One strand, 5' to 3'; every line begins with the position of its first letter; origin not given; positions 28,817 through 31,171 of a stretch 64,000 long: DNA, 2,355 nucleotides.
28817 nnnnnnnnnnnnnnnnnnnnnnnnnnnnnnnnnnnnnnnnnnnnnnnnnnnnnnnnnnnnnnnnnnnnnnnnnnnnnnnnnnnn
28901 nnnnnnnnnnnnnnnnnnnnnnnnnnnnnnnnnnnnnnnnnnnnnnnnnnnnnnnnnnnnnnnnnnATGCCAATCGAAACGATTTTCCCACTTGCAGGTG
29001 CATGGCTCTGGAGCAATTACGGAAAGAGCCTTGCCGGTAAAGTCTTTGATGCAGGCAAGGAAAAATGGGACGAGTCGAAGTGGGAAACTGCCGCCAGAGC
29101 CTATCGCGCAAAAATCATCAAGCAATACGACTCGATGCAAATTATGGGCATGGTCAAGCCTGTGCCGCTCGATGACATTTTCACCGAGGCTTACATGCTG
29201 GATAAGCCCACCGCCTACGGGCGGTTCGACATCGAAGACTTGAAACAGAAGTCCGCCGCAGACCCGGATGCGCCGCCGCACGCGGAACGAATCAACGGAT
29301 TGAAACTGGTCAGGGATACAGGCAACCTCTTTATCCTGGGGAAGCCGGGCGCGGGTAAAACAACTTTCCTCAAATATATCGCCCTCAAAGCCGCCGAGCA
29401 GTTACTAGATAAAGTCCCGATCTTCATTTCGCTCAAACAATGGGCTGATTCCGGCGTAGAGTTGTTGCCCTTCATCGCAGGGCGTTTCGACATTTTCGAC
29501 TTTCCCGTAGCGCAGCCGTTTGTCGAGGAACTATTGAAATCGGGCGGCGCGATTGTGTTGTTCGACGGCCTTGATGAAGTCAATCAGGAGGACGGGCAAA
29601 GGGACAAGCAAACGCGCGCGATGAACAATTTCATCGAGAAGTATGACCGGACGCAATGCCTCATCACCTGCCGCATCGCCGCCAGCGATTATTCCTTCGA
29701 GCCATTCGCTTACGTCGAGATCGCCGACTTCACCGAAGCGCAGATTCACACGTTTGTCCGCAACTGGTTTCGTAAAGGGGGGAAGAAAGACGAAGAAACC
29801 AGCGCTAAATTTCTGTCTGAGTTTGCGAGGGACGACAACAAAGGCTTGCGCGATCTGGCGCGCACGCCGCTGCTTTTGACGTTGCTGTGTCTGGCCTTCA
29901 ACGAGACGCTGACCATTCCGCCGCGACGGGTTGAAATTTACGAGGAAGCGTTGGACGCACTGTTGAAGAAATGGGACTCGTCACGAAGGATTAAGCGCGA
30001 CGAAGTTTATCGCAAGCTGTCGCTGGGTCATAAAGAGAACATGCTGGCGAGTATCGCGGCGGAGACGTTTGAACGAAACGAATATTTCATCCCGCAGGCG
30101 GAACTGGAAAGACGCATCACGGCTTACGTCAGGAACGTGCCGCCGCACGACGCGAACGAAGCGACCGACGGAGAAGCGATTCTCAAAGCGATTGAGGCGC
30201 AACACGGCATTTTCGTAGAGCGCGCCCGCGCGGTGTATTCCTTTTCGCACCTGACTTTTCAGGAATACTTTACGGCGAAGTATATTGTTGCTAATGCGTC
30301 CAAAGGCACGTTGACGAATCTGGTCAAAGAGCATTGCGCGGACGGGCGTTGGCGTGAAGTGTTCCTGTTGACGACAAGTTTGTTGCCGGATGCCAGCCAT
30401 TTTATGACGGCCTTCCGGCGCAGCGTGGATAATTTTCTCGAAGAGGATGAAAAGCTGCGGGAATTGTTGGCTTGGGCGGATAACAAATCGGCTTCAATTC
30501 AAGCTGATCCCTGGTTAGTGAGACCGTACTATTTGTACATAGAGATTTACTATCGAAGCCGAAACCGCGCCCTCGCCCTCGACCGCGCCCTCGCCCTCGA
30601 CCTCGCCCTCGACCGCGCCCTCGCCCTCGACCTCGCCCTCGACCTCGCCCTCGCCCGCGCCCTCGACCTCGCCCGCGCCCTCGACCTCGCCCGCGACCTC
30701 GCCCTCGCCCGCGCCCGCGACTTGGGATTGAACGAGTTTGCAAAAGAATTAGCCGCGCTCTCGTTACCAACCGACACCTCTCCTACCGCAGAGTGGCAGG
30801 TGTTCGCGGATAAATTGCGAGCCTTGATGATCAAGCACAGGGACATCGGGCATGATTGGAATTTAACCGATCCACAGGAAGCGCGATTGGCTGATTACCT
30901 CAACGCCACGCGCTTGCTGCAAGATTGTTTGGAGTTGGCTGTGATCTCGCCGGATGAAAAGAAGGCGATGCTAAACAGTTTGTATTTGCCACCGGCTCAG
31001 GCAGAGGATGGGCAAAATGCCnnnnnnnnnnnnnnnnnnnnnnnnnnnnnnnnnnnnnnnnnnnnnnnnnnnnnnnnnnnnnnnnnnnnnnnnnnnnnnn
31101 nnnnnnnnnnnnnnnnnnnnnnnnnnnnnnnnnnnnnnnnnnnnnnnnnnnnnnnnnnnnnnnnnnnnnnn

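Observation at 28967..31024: NACHT/STAND NTPase inserted inside the conserved phoH-ybeY-corC operon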

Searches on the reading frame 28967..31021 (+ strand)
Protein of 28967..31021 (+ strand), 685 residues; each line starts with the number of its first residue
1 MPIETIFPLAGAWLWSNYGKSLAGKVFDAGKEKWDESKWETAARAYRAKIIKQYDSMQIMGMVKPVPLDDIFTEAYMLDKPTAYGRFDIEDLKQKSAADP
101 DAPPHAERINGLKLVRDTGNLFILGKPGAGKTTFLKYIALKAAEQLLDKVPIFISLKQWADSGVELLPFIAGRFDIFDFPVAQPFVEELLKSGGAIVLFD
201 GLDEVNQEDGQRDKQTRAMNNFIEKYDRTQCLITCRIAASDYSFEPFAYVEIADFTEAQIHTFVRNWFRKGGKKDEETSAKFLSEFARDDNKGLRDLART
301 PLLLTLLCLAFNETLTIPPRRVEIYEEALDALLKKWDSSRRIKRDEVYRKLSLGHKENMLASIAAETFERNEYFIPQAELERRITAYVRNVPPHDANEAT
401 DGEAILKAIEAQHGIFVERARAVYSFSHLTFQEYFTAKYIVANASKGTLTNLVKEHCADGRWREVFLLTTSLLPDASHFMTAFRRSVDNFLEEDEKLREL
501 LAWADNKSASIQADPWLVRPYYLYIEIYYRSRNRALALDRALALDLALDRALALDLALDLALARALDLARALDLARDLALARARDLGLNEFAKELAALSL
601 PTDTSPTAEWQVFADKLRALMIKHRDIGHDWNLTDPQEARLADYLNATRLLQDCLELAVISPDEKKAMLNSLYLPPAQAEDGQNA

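Call 3: search_protein_families(library=pfam, proteins=[window:28967-31021:+], max_evalue=0.1)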
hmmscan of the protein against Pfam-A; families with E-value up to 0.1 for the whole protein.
window:28967-31021:+ (685 aa): 10 families
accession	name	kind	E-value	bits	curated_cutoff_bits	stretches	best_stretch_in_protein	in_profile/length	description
PF05729.18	NACHT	-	1.3e-15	58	26.7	1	122-270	4-166/167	NACHT domain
PF22727.1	NCH2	-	3.5e-13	49.9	27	1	610-675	30-96/96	NACHT C-terminal Helical domain 2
PF20720.3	nSTAND3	-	0.00011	22.4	27.2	1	113-159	12-57/155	Novel STAND NTPase 3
PF24883.2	NPHP3_N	-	0.0018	18.9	24.8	0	118-139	22-43/164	Nephrocystin 3, N-terminal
PF00004.35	AAA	-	0.0024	18.8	21.2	1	123-231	3-97/131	ATPase family associated with various cellular activities (AAA)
PF24389.1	ORC-CDC6-like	-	0.0055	15.9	27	1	116-147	30-61/571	ORC-CDC6-like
PF13191.12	AAA_16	-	0.007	17.3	32.6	0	118-161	24-71/167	AAA ATPase domain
PF13401.12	AAA_22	-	0.021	15.6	27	1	117-157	4-42/130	AAA domain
PF00005.33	ABC_tran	-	0.022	15.8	25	1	120-141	13-34/137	ABC transporter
PF13238.12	AAA_18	-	0.089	13.7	29.4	0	122-141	2-21/128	AAA domain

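Call 4: search_protein_families(library=padloc, proteins=[window:28967-31021:+], max_evalue=0.1)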
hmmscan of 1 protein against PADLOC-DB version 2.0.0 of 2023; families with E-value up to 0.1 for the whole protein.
window:28967-31021:+ (685 aa): 7 families
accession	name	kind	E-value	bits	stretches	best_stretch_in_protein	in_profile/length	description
PDLC05051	PDC-S60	-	1e-11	41.7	1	92-443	361-700/1027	-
PDLC04140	mad8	-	0.00034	18.2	1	116-145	25-54/314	mads_8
PDLC02195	IetA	-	0.026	11.8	0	118-141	137-160/395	-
PDLC00269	PtuA1|PtuA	-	0.027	11.7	1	119-144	33-58/446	AAA ATPase domain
PDLC02196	IetA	-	0.028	11.9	1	118-142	122-146/374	-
PDLC00380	SduA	-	0.03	10.8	1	288-381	139-231/480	DUF4263 domain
PDLC02422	PprDinG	-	0.03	10.4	1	115-145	190-220/930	-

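Call 5: search_protein_families(library=ncbifam, proteins=[window:28967-31021:+], max_evalue=0.1)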
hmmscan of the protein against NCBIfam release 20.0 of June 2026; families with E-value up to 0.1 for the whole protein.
window:28967-31021:+ (685 aa): 6 families
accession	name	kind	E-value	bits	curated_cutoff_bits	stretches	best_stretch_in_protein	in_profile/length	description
NF058535.1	antiphage_EruA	equivalog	8.4e-12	44.1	1000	2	186-343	59-217/1318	NACHT domain-containing antiphage protein EruA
NF053861.1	DS8_antiphage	equivalog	3.2e-08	31.8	790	2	112-285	364-538/994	anti-phage protein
NF047389.1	ATPase_Sll1717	subfamily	0.0055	15.9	75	0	116-158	27-65/454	P-loop ATPase, Sll1717 family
NF045975.1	VirB4_plasma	equivalog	0.017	12.8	590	1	119-141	516-538/894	Mbov_0397 family ICE element conjugal transfer ATPase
TIGR00929.1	VirB4_CagE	subfamily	0.022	13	643.1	1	118-141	437-460/792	VirB4 family type IV secretion/conjugal transfer ATPase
TIGR00956.1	3a01205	subfamily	0.049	11.2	1959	1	120-144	89-113/1394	pleiotropic drug resistance family protein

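Call 6: find_homologous_proteins(query=window:28967-31021:+, max_evalue=0.00001)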
Query window:28967-31021:+ (685 aa): 7542 proteins with E <= 0.00001 among 8000 candidates; the best 120 are listed.
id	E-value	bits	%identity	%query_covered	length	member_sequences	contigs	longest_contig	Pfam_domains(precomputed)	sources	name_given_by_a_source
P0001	0.0e+0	1218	78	100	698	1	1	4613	PF05729.19,PF22727.2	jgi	jgi:predicted NACHT family NTPase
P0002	0.0e+0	1180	78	100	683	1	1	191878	PF05729.19,PF22727.2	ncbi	ncbi:MAG: NACHT domain-containing protein [Pyrinomonadaceae bacterium]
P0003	0.0e+0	1174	77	100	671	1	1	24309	PF05729.19,PF22727.2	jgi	-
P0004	0.0e+0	1171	77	100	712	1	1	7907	PF05729.19,PF22727.2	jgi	-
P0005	0.0e+0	1171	75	99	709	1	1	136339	PF05729.19,PF22727.2,PF24389.2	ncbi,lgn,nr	ncbi:MAG: hypothetical protein QOG71_3306 [Pyrinomonadaceae bacterium]|nr:hypothetical protein [Pyri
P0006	0.0e+0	1168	78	100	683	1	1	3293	PF05729.19,PF22727.2,PF20720.4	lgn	-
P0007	0.0e+0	1163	78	100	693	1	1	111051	PF05729.19,PF22727.2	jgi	jgi:hypothetical protein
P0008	0.0e+0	1158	76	100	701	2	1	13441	PF05729.19,PF22727.2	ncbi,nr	ncbi:MAG: NACHT domain-containing protein [Acidobacteriota bacterium]|nr:NACHT domain-containing pro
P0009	0.0e+0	1153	74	100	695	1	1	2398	PF05729.19,PF22727.2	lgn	-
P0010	0.0e+0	1149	76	100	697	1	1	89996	PF05729.19,PF22727.2,PF24389.2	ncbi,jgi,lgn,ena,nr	ncbi:MAG TPA: NACHT domain-containing protein [Pyrinomonadaceae bacterium]|nr:NACHT domain-containin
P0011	0.0e+0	1149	77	99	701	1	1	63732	PF05729.19,PF22727.2,PF24389.2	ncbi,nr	ncbi:MAG: hypothetical protein QOG00_1711 [Pyrinomonadaceae bacterium]|nr:hypothetical protein [Pyri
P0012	0.0e+0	1147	75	100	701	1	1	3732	PF05729.19,PF22727.2,PF24389.2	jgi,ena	-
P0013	0.0e+0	1146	79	76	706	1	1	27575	PF05729.19,PF22727.2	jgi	jgi:hypothetical protein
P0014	0.0e+0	1145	75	100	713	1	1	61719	PF05729.19,PF22727.2,PF20720.4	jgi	jgi:hypothetical protein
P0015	0.0e+0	1143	77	100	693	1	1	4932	PF05729.19,PF22727.2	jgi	jgi:hypothetical protein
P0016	0.0e+0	1142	75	100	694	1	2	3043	PF05729.19,PF22727.2,PF20720.4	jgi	jgi:predicted NACHT family NTPase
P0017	0.0e+0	1141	74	100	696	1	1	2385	PF05729.19,PF22727.2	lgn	-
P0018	0.0e+0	1139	74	100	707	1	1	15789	PF05729.19,PF22727.2,PF20720.4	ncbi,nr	ncbi:MAG: hypothetical protein QOD00_145 [Blastocatellia bacterium]|nr:hypothetical protein [Blastoc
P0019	0.0e+0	1138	76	100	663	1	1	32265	PF05729.19,PF22727.2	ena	-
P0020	0.0e+0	1138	77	99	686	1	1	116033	PF05729.19,PF22727.2,PF24389.2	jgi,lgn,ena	-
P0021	0.0e+0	1138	76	100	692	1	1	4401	PF05729.19,PF22727.2,PF20720.4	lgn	-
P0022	0.0e+0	1135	75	99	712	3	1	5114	PF05729.19,PF22727.2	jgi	jgi:predicted NACHT family NTPase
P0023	0.0e+0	1129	74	100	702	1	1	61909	PF05729.19,PF22727.2,PF20720.4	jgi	jgi:hypothetical protein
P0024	0.0e+0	1129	76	99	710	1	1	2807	PF05729.19,PF22727.2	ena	-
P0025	0.0e+0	1128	74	99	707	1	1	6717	PF05729.19,PF22727.2,PF24389.2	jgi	-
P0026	0.0e+0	1128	80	76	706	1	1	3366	PF05729.19,PF22727.2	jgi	jgi:hypothetical protein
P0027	0.0e+0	1125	77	99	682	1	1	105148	PF05729.19,PF22727.2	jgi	jgi:adenylate kinase family enzyme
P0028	0.0e+0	1122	74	99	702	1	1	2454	PF05729.19,PF22727.2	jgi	jgi:predicted NACHT family NTPase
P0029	0.0e+0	1118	73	100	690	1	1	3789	PF05729.19,PF22727.2,PF20720.4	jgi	jgi:predicted NACHT family NTPase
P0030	0.0e+0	1116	74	100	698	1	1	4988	PF05729.19,PF22727.2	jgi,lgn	jgi:predicted NACHT family NTPase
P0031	0.0e+0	1115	76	99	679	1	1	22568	PF05729.19,PF22727.2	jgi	jgi:NACHT domain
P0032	0.0e+0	1115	74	98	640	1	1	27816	PF05729.19,PF22727.2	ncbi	-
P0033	0.0e+0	1110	75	100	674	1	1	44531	PF05729.19,PF22727.2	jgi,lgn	jgi:hypothetical protein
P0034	0.0e+0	1109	74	100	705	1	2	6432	PF05729.19,PF22727.2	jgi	jgi:predicted NACHT family NTPase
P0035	0.0e+0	1107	74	100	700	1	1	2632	PF05729.19,PF22727.2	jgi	jgi:NACHT domain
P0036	0.0e+0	1107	74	100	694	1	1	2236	PF05729.19,PF22727.2,PF20720.4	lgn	-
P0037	0.0e+0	1105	72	100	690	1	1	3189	PF05729.19,PF22727.2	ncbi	-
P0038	0.0e+0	1105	73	100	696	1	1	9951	PF05729.19,PF22727.2,PF20720.4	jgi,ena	-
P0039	0.0e+0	1101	75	100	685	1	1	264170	PF05729.19,PF22727.2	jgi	jgi:hypothetical protein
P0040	0.0e+0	1099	74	99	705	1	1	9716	PF05729.19,PF22727.2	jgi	jgi:predicted NACHT family NTPase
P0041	0.0e+0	1099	72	100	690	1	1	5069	PF05729.19,PF22727.2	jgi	jgi:predicted NACHT family NTPase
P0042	0.0e+0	1098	73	100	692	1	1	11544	PF05729.19,PF22727.2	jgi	jgi:hypothetical protein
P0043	0.0e+0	1096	72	100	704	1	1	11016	PF05729.19,PF22727.2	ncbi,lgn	ncbi:MAG: NACHT domain-containing protein [Pyrinomonadaceae bacterium]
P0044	0.0e+0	1094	74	100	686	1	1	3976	PF05729.19,PF22727.2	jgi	jgi:predicted NACHT family NTPase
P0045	0.0e+0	1091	73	100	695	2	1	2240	PF05729.19,PF22727.2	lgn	-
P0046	0.0e+0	1091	72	100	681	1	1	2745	PF05729.19,PF22727.2,PF20720.4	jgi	jgi:NACHT domain/NACHT C-terminal Helical domain 2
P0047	0.0e+0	1089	70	100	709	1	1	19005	PF05729.19,PF22727.2,PF20720.4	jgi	jgi:hypothetical protein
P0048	0.0e+0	1087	73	100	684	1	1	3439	PF05729.19,PF22727.2,PF20720.4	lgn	-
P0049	0.0e+0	1087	73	100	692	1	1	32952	PF05729.19,PF22727.2,PF20720.4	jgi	jgi:hypothetical protein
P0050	0.0e+0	1086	72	100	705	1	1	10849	PF05729.19,PF22727.2,PF20720.4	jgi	jgi:predicted NACHT family NTPase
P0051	0.0e+0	1084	73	100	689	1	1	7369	PF05729.19,PF22727.2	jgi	jgi:NACHT domain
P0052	0.0e+0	1083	73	100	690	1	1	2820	PF05729.19,PF22727.2,PF20720.4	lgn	-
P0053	0.0e+0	1082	70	100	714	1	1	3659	PF05729.19,PF22727.2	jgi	jgi:predicted NACHT family NTPase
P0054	0.0e+0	1081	71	100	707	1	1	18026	PF05729.19,PF22727.2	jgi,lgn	jgi:hypothetical protein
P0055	0.0e+0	1079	75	100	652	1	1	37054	PF05729.19,PF22727.2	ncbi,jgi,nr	ncbi:MAG: hypothetical protein QOJ02_502 [Acidobacteriota bacterium]|jgi:predicted NACHT family NTPa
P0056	0.0e+0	1079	72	100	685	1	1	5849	PF05729.19,PF22727.2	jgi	jgi:predicted NACHT family NTPase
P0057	0.0e+0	1076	72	100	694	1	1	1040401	PF05729.19,PF22727.2,PF20720.4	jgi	jgi:predicted NACHT family NTPase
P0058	0.0e+0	1076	72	99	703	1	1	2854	PF05729.19,PF22727.2,PF20720.4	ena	-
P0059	0.0e+0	1075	72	100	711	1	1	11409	PF05729.19,PF22727.2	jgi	jgi:hypothetical protein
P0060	0.0e+0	1072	72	99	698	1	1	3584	PF05729.19,PF22727.2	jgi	jgi:hypothetical protein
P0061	0.0e+0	1071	71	100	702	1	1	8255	PF05729.19,PF22727.2,PF20720.4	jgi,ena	-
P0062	0.0e+0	1070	72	99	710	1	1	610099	PF05729.19,PF22727.2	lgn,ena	-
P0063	0.0e+0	1066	71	100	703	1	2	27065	PF05729.19,PF22727.2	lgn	-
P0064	0.0e+0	1066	70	99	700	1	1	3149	PF05729.19,PF13401.13,PF22727.2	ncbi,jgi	jgi:hypothetical protein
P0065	0.0e+0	1065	70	100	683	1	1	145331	PF05729.19,PF22727.2,PF20720.4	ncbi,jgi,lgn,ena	-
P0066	0.0e+0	1062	71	100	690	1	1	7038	PF05729.19,PF22727.2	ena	-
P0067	0.0e+0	1060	71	100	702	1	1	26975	PF05729.19,PF22727.2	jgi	jgi:hypothetical protein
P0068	0.0e+0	1060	74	95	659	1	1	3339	PF05729.19,PF22727.2,PF20720.4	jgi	jgi:hypothetical protein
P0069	0.0e+0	1060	71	100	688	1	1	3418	PF05729.19,PF22727.2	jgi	jgi:predicted NACHT family NTPase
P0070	0.0e+0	1060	68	100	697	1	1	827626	PF05729.19,PF22727.2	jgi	jgi:predicted NACHT family NTPase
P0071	0.0e+0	1059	75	76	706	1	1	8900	PF05729.19,PF22727.2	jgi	jgi:hypothetical protein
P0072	0.0e+0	1057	71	99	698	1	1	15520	PF05729.19,PF22727.2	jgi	jgi:hypothetical protein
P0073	0.0e+0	1057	72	100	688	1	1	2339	PF05729.19,PF22727.2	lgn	-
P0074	0.0e+0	1056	71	98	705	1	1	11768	PF05729.19,PF22727.2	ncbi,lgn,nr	ncbi:MAG TPA: NACHT domain-containing protein [Pyrinomonadaceae bacterium]|nr:NACHT domain-containin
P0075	0.0e+0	1056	70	99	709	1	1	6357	PF05729.19,PF22727.2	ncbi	ncbi:MAG TPA: NACHT domain-containing protein [Pyrinomonadaceae bacterium]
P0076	0.0e+0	1055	71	99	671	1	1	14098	PF05729.19,PF22727.2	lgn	-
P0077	0.0e+0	1054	70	100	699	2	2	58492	PF05729.19,PF22727.2,PF20720.4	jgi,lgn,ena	jgi:predicted NACHT family NTPase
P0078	0.0e+0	1053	72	100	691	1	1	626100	PF05729.19,PF22727.2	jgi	jgi:hypothetical protein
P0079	0.0e+0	1053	71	98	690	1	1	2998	PF05729.19,PF22727.2,PF20720.4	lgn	-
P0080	0.0e+0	1052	70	99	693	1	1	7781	PF05729.19,PF22727.2,PF20720.4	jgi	jgi:predicted NACHT family NTPase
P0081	0.0e+0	1051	70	100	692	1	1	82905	PF05729.19,PF22727.2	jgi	jgi:hypothetical protein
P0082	0.0e+0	1050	77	92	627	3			PF05729.19,PF22727.2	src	-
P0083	0.0e+0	1049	69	100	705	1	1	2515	PF05729.19,PF22727.2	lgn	-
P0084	0.0e+0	1048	71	100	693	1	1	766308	PF05729.19,PF22727.2,PF20720.4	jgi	jgi:predicted NACHT family NTPase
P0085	0.0e+0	1048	72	99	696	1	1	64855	PF05729.19,PF22727.2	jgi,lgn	jgi:hypothetical protein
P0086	0.0e+0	1047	64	100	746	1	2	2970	PF05729.19,PF22727.2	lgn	-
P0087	0.0e+0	1047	71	100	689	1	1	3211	PF05729.19,PF22727.2,PF20720.4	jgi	jgi:predicted NACHT family NTPase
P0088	0.0e+0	1046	71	98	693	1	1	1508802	PF05729.19,PF22727.2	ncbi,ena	-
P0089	0.0e+0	1046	71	100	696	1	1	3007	PF05729.19,PF22727.2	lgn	-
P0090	0.0e+0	1043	70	99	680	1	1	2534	PF05729.19,PF22727.2,PF20720.4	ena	-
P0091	0.0e+0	1043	70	100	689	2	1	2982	PF05729.19,PF22727.2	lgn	-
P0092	0.0e+0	1040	69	98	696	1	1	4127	PF05729.19,PF22727.2,PF20720.4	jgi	jgi:NACHT domain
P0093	0.0e+0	1040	69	100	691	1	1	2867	PF05729.19,PF22727.2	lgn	-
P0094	0.0e+0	1040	70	99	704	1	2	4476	PF05729.19,PF22727.2,PF20720.4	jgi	jgi:hypothetical protein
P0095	0.0e+0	1039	70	99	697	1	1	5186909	PF05729.19,PF22727.2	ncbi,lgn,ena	-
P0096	0.0e+0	1038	70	99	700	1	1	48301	PF05729.19,PF22727.2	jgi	jgi:hypothetical protein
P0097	0.0e+0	1038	70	100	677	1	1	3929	PF05729.19,PF22727.2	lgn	-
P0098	0.0e+0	1038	71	98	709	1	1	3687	PF05729.19,PF22727.2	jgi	jgi:hypothetical protein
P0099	0.0e+0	1035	70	100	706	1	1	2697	PF05729.19,PF22727.2,PF20720.4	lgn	-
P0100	0.0e+0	1035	70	98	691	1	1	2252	PF05729.19,PF22727.2,PF20720.4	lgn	-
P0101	0.0e+0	1035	70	98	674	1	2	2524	PF05729.19,PF22727.2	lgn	-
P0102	0.0e+0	1034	72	99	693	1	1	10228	PF05729.19,PF22727.2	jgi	jgi:hypothetical protein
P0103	0.0e+0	1032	69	99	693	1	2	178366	PF05729.19,PF22727.2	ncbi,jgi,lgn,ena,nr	ncbi:MAG TPA: NACHT domain-containing protein [Pyrinomonadaceae bacterium]|nr:NACHT domain-containin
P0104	0.0e+0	1032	69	100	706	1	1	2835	PF05729.19,PF22727.2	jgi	jgi:predicted NACHT family NTPase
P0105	0.0e+0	1030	69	100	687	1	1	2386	PF05729.19,PF22727.2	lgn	-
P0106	0.0e+0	1028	70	99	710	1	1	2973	PF05729.19,PF22727.2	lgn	-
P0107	0.0e+0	1026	68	100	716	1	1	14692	PF05729.19,PF22727.2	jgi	jgi:hypothetical protein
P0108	0.0e+0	1026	68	98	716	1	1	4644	PF05729.19,PF22727.2,PF20720.4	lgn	-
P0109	0.0e+0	1023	68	99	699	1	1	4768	PF05729.19,PF22727.2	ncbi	-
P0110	0.0e+0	1023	69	100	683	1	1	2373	PF05729.19,PF22727.2,PF20720.4,PF13191.13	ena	-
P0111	0.0e+0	1022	68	100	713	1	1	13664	PF05729.19,PF22727.2,PF20720.4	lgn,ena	-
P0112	0.0e+0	1020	69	99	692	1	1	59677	PF05729.19,PF22727.2,PF20720.4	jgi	jgi:hypothetical protein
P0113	0.0e+0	1020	69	99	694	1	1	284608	PF05729.19,PF22727.2,PF20720.4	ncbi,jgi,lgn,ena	ncbi:MAG TPA: NACHT domain-containing protein [Pyrinomonadaceae bacterium]|jgi:hypothetical protein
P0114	0.0e+0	1019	69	99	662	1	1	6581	PF05729.19,PF22727.2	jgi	jgi:hypothetical protein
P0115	0.0e+0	1018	69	99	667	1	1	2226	PF05729.19,PF22727.2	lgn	-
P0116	0.0e+0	1014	70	99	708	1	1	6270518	PF05729.19,PF22727.2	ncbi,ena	-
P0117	0.0e+0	1012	70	99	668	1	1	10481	PF05729.19,PF22727.2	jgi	jgi:hypothetical protein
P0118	0.0e+0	1012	68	99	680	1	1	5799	PF05729.19,PF22727.2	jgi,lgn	jgi:hypothetical protein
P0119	2.8e-298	1009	68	99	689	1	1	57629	PF05729.19,PF22727.2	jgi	jgi:hypothetical protein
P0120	3.4e-298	1009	69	100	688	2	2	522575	PF05729.19,PF22727.2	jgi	jgi:hypothetical protein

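Call 8: find_encoding_contigs(protein=P0095, flank=6000, max_places=2)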
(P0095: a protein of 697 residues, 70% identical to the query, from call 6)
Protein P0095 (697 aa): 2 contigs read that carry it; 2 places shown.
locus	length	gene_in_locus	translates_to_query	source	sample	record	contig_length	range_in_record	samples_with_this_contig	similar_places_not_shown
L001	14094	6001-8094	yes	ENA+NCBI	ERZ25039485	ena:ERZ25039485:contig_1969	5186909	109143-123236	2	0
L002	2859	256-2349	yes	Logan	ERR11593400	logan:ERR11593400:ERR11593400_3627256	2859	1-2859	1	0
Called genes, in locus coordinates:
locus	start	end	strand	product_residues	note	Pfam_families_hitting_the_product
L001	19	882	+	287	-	PF00809:Pterin_bind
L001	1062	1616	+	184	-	PF04390:LptE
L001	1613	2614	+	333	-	PF13177:DNA_pol3_delta2 (faint), PF06144:DNA_pol3_delta, PF21694:DNA_pol3_delta_C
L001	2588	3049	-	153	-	-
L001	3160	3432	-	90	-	PF01649:Ribosomal_S20p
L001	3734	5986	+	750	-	PF02562:PhoH (weak), PF14890:Intein_splicing, PF14528:LAGLIDADG_3, PF02562:PhoH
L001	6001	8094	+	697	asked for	PF05729:NACHT, PF22727:NCH2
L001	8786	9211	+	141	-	PF02130:YbeY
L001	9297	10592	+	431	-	PF01595:CNNM, PF00571:CBS, PF03471:CorC_HlyC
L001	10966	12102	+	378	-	PF01916:DS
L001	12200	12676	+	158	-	PF03692:CxxCxxCC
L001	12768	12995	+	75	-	PF21838:DUF6897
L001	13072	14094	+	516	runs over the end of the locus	PF00989:PAS (weak), PF08448:PAS_4 (faint), PF13188:PAS_8 (weak), PF13426:PAS_9, PF00512:HisKA, PF02518:HATPase_c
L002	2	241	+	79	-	?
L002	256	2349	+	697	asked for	PF05729:NACHT, PF22727:NCH2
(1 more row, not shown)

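Call 9: find_encoding_contigs(protein=P0116, flank=6000, max_places=2)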
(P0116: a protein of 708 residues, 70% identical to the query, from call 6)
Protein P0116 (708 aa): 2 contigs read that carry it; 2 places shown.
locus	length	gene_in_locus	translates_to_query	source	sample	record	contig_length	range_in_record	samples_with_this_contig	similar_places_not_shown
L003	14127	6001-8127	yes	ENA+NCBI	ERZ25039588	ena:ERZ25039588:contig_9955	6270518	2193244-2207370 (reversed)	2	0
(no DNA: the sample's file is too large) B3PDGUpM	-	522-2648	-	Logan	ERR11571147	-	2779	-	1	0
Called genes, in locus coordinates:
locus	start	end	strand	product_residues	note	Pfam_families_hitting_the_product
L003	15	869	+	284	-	PF00809:Pterin_bind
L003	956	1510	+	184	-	PF04390:LptE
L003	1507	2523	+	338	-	PF13177:DNA_pol3_delta2 (faint), PF06144:DNA_pol3_delta, PF21694:DNA_pol3_delta_C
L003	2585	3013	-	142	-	-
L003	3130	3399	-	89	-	PF01649:Ribosomal_S20p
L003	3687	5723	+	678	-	PF02562:PhoH, PF13604:AAA_30 (faint), PF14528:LAGLIDADG_3 (weak), PF02562:PhoH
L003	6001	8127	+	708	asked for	PF05729:NACHT, PF22727:NCH2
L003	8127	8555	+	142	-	PF02130:YbeY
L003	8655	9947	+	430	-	PF01595:CNNM, PF00571:CBS, PF03471:CorC_HlyC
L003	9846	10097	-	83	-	-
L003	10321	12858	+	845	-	PF17900:Peptidase_M1_N, PF01433:Peptidase_M1, PF11940:DUF3458 (faint), PF03130:HEAT_PBS (faint), PF13646:HEAT_2, PF02985:HEAT (faint), PF13513:HEAT_EZ (faint), PF13646:HEAT_2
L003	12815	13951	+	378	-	PF01916:DS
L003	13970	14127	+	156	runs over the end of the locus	PF03692:CxxCxxCC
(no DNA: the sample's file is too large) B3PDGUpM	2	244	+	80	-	?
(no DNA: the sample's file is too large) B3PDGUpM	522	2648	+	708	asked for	PF05729:NACHT, PF22727:NCH2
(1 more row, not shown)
